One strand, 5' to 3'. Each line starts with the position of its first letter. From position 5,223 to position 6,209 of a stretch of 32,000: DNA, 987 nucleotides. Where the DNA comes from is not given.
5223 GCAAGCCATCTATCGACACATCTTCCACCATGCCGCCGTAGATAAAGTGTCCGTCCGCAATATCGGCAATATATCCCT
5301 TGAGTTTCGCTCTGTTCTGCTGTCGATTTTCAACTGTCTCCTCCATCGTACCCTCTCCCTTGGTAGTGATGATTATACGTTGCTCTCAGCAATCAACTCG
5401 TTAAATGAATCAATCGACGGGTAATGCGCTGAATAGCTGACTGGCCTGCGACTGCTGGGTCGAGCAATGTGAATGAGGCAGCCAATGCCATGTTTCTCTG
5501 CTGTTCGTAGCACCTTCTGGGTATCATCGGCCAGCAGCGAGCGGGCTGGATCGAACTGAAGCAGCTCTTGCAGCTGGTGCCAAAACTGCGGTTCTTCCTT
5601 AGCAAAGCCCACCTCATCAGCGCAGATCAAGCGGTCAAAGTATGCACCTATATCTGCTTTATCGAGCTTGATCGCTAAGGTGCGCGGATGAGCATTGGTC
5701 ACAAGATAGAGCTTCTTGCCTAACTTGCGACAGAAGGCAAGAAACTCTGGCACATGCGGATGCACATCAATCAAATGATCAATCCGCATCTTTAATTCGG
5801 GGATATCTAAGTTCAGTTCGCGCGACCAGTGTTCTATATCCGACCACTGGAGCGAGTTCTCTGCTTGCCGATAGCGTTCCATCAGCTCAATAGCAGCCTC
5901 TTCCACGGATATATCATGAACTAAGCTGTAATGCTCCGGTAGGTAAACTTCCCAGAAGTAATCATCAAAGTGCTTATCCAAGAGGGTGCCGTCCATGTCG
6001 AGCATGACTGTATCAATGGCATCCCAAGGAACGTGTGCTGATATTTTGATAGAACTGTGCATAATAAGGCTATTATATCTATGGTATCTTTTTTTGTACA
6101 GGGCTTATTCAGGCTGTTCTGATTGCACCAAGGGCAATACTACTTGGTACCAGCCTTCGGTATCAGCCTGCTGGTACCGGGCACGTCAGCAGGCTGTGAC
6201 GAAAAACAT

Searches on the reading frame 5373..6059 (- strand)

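Call 18: search_protein_families(library=pfam, proteins=[window:5373-6059:-], max_evalue=0.001)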
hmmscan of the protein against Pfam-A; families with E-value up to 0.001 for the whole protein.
window:5373-6059:- (228 aa): 5 families
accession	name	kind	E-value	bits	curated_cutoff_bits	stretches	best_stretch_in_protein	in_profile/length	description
PF00702.32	Hydrolase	-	6.2e-18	66.3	26.4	1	15-190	1-190/191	haloacid dehalogenase-like hydrolase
PF13419.12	HAD_2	-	8.2e-11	42.8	23.8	1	18-194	1-175/178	Haloacid dehalogenase-like hydrolase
PF12710.13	HAD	-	8.4e-09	36.6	27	1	18-147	1-130/189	haloacid dehalogenase-like hydrolase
PF13344.12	Hydrolase_6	-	0.00023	21.6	27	0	99-139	15-58/101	Haloacid dehalogenase-like hydrolase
PF03031.24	NIF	-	0.0003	21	21.8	0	83-192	25-129/160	NLI interacting factor-like phosphatase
